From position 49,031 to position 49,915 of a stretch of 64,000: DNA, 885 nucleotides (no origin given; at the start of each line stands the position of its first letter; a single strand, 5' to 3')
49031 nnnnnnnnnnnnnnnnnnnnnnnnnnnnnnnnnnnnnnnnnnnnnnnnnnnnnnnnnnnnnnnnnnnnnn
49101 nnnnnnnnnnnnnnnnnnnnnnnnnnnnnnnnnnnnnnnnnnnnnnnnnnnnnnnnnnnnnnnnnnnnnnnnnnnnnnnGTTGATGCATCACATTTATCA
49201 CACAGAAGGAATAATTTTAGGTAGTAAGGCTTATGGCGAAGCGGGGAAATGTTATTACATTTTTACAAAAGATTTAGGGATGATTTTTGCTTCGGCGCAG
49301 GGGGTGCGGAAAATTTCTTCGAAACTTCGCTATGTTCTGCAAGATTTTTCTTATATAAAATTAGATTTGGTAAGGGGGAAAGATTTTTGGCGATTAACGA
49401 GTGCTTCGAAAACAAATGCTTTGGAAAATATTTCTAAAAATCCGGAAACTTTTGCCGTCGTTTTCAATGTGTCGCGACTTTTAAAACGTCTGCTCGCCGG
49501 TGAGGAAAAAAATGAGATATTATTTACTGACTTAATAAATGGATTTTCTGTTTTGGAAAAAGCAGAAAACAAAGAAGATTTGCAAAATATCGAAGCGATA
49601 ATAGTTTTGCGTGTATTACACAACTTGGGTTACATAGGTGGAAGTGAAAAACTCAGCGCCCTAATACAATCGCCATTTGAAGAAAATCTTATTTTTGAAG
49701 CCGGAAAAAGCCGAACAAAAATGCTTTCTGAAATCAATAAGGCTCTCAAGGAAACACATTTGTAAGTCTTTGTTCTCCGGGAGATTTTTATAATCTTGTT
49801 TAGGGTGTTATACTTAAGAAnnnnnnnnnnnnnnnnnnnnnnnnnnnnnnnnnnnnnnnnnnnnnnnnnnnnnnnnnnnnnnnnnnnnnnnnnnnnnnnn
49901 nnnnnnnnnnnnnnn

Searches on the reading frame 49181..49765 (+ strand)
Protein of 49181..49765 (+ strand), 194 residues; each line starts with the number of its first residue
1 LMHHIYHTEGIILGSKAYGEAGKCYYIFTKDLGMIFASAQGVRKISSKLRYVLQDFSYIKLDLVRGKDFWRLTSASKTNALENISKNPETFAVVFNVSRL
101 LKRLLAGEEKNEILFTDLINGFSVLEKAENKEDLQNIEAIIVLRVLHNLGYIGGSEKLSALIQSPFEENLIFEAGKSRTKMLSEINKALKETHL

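Call 12: search_protein_families(library=pfam, proteins=[window:49181-49765:+], max_evalue=0.001)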
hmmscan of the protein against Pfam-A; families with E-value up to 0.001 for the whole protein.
window:49181-49765:+ (194 aa): 2 families
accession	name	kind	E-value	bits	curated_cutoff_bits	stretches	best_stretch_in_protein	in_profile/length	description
PF11967.14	RecO_N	-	3.3e-12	46.7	27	1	2-76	1-75/80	Recombination protein O N terminal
PF02565.21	RecO_C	-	0.00024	21.3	22.1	1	87-151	3-64/157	Recombination protein O C terminal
